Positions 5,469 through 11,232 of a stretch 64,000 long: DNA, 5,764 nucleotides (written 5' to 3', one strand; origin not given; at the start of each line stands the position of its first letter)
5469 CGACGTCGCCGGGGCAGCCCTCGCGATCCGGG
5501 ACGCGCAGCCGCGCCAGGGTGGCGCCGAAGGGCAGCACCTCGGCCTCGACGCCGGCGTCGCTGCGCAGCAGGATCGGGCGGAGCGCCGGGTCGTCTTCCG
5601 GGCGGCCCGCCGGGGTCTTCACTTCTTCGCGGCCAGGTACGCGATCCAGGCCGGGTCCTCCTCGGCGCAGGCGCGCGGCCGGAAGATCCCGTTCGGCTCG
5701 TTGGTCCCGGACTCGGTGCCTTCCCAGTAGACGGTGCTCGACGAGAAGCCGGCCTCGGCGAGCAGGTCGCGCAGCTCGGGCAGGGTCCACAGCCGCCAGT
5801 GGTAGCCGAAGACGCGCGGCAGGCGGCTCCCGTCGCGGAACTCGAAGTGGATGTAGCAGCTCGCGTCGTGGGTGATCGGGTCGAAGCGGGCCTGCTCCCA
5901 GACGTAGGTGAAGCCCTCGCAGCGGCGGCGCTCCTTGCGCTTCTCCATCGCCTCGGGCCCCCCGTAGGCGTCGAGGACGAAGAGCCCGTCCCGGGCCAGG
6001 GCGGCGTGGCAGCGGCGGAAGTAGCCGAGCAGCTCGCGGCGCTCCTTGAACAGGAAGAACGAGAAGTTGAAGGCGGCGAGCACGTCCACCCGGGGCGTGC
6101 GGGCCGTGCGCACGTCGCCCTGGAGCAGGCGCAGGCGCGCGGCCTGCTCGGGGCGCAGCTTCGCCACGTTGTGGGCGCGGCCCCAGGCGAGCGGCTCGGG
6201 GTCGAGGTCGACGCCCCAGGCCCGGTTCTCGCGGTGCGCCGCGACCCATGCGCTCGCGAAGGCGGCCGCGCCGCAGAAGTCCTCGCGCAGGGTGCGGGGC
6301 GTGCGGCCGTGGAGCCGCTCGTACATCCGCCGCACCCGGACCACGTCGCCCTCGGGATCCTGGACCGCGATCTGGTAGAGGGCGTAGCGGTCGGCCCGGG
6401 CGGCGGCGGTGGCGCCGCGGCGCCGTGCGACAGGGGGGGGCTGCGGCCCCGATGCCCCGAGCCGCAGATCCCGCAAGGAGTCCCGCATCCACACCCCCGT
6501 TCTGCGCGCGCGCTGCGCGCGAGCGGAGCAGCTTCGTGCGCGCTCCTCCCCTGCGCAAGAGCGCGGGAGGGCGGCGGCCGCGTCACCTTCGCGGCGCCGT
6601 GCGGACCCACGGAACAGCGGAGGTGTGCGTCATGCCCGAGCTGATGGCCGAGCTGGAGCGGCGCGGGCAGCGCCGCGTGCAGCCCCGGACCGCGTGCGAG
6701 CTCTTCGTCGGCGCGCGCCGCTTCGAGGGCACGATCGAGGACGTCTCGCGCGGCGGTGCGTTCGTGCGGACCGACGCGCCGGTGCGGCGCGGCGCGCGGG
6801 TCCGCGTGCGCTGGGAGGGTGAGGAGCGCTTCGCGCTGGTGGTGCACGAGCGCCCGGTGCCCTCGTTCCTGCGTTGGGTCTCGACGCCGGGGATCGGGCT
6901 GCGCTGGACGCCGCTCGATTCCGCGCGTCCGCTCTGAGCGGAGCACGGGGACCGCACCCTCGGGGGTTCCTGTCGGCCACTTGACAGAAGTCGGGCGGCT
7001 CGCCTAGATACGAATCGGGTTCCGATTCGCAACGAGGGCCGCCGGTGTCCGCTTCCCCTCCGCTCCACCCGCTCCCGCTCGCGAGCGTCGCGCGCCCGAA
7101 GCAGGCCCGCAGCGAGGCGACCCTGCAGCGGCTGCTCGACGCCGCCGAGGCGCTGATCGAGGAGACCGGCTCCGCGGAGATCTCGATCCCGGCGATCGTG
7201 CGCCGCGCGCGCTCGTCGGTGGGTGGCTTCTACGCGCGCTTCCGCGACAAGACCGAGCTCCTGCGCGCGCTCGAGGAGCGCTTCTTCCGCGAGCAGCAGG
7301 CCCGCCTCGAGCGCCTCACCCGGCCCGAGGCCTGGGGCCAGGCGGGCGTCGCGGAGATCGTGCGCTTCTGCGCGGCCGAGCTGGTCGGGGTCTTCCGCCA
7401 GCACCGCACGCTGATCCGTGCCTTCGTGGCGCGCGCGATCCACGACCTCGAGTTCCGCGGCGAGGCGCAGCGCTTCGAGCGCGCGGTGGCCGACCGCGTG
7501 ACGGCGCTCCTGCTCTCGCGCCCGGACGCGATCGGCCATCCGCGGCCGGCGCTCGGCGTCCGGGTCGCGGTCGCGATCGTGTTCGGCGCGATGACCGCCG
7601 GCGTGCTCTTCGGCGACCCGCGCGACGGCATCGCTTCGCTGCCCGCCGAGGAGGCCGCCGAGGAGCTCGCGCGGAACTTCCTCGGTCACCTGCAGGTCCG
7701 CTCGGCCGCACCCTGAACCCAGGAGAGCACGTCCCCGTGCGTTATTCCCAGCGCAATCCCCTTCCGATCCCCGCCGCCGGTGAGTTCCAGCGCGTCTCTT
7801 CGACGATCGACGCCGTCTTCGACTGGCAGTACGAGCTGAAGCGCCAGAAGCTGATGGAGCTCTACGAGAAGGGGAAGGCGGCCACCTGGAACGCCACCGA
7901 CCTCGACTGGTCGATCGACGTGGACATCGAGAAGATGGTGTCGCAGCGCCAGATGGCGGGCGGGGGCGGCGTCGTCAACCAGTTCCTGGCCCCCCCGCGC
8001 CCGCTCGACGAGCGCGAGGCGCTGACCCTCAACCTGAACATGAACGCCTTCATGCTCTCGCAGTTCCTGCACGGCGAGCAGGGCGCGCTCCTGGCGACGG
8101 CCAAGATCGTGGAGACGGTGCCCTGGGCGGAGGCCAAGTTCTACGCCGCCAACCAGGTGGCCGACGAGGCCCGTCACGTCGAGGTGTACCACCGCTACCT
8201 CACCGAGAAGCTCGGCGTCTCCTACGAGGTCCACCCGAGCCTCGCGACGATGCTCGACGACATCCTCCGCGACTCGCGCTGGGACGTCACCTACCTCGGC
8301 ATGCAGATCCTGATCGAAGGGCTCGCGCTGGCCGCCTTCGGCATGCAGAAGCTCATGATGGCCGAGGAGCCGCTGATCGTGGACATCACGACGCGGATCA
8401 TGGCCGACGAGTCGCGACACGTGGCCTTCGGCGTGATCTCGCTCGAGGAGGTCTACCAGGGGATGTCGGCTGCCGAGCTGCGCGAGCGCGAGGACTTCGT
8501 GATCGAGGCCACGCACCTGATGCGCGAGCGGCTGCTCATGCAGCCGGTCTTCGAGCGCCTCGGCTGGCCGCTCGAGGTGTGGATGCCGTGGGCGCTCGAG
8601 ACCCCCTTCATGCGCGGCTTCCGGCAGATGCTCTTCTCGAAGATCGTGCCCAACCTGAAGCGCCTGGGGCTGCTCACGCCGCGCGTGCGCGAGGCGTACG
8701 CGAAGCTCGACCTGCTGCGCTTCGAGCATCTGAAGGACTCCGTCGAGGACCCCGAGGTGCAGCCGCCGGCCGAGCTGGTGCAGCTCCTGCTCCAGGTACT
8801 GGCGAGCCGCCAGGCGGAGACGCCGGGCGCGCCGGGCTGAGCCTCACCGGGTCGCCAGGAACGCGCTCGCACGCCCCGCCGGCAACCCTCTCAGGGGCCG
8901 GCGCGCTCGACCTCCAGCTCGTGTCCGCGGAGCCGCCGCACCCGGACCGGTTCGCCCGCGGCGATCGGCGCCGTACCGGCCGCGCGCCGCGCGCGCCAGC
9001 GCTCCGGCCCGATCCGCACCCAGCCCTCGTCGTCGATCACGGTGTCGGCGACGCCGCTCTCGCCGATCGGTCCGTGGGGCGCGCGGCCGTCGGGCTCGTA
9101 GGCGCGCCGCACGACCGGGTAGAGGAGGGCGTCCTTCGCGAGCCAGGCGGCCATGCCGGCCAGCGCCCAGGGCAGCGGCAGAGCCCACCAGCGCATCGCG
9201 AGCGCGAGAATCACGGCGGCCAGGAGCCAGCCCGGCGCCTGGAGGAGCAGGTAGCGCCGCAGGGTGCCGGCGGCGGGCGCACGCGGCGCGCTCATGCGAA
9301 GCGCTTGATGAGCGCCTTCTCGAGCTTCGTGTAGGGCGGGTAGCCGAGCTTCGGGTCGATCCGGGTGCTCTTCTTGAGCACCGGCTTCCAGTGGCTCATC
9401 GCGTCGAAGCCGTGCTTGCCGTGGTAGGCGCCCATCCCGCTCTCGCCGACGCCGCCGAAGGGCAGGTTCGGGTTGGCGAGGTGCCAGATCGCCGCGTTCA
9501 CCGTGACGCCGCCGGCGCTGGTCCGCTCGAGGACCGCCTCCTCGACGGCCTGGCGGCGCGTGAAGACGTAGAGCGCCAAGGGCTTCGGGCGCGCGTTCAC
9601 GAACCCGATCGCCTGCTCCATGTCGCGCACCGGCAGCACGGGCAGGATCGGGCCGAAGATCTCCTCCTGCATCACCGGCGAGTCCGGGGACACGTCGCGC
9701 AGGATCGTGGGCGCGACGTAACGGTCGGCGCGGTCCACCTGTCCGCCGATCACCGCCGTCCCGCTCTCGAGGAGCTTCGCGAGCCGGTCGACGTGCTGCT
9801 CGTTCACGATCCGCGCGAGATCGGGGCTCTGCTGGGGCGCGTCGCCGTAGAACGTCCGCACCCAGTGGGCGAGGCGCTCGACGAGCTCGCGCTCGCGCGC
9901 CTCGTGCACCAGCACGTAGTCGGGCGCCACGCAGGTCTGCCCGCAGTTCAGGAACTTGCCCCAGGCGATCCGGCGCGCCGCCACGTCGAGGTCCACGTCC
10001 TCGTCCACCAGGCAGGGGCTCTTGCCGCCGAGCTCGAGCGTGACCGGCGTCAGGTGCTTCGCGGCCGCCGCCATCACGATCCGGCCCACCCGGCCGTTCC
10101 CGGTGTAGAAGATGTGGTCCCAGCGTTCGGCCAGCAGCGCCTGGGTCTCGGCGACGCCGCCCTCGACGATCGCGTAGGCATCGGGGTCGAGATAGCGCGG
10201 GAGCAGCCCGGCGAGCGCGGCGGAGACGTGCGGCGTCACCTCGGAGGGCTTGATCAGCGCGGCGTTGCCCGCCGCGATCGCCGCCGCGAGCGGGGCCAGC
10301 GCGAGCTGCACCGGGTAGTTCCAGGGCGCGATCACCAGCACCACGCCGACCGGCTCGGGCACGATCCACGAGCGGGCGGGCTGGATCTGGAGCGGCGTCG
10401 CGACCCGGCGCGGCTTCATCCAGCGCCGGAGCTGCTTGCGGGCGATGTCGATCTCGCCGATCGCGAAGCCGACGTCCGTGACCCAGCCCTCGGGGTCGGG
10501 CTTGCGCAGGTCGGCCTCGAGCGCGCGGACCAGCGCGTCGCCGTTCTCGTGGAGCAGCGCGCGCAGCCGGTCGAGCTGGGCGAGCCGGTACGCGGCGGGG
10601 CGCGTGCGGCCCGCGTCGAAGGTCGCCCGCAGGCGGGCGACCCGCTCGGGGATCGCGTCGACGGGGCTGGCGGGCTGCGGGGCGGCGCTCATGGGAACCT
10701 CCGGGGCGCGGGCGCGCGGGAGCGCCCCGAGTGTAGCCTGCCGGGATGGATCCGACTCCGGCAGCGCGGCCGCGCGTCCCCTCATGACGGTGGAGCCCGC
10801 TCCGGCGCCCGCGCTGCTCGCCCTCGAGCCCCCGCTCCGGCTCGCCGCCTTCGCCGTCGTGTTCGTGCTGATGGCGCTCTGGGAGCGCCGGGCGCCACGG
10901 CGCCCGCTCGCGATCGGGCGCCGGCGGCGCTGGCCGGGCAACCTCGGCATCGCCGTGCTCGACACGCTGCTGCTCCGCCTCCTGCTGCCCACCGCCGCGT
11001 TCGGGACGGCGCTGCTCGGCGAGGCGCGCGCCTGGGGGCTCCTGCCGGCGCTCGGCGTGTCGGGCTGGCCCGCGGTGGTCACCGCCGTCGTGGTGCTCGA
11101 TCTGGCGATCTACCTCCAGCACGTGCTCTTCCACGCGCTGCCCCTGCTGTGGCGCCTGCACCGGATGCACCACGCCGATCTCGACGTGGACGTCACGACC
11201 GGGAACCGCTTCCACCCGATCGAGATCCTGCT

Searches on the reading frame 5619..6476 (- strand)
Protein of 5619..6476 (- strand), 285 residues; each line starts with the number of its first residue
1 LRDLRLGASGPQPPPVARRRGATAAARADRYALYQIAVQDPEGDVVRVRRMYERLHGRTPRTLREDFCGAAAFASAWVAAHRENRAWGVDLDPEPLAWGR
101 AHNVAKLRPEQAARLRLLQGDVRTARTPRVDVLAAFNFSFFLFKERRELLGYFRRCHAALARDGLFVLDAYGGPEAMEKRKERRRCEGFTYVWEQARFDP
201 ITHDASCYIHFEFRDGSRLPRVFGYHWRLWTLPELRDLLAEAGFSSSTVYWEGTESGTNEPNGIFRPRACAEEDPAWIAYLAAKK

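Call 76: search_protein_families(library=pfam, proteins=[window:5619-6476:-], max_evalue=0.0001)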
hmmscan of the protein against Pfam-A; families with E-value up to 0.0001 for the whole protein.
window:5619-6476:- (285 aa): 1 family
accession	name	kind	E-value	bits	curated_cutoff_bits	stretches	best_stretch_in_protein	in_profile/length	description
PF08242.18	Methyltransf_12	-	2.6e-05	25.3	30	1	68-166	5-98/98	Methyltransferase domain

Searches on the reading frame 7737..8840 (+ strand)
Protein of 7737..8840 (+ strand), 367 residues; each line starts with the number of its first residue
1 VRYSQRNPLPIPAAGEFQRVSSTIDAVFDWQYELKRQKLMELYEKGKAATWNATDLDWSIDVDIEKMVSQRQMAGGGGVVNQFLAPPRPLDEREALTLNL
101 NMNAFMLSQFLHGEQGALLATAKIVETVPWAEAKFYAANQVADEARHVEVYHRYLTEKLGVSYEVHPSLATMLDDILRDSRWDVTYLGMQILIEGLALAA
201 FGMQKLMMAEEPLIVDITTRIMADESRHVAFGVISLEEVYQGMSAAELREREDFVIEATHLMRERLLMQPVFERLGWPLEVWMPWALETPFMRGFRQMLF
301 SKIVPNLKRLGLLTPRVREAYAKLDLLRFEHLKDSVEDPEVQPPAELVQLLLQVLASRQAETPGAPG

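Call 76: search_protein_families(library=pfam, proteins=[window:7737-8840:+], max_evalue=0.0001)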
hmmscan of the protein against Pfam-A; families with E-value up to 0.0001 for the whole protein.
window:7737-8840:+ (367 aa): 1 family
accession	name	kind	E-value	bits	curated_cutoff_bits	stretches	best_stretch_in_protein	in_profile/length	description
PF04305.20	DUF455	-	5.9e-08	33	34.3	1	99-243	59-207/247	Protein of unknown function (DUF455)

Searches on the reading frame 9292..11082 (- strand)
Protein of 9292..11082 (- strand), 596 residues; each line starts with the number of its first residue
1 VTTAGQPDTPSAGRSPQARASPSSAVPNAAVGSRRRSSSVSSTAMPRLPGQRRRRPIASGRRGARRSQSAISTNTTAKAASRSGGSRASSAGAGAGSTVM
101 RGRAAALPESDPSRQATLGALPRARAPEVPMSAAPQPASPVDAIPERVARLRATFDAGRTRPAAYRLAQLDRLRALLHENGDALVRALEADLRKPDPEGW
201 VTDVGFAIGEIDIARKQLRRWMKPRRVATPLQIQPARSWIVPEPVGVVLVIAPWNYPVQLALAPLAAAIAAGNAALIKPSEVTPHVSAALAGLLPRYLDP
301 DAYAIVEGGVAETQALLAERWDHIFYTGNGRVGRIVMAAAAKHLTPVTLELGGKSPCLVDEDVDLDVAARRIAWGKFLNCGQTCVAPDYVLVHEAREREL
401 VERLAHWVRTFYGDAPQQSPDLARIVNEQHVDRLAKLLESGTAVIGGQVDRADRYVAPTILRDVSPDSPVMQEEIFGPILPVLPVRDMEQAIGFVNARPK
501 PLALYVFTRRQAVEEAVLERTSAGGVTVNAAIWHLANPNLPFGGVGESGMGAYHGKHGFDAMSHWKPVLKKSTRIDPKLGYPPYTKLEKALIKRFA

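Call 76: search_protein_families(library=pfam, proteins=[window:9292-11082:-], max_evalue=0.0001)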
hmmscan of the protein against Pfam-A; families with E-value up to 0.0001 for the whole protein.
window:9292-11082:- (596 aa): 2 families
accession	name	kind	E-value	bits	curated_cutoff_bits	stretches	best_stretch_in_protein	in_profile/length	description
PF00171.27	Aldedh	-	9.8e-93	311.6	23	1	144-567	31-460/461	Aldehyde dehydrogenase family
PF05893.19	LuxC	-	3.5e-06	26.6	21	1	239-437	83-288/401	Acyl-CoA reductase (LuxC)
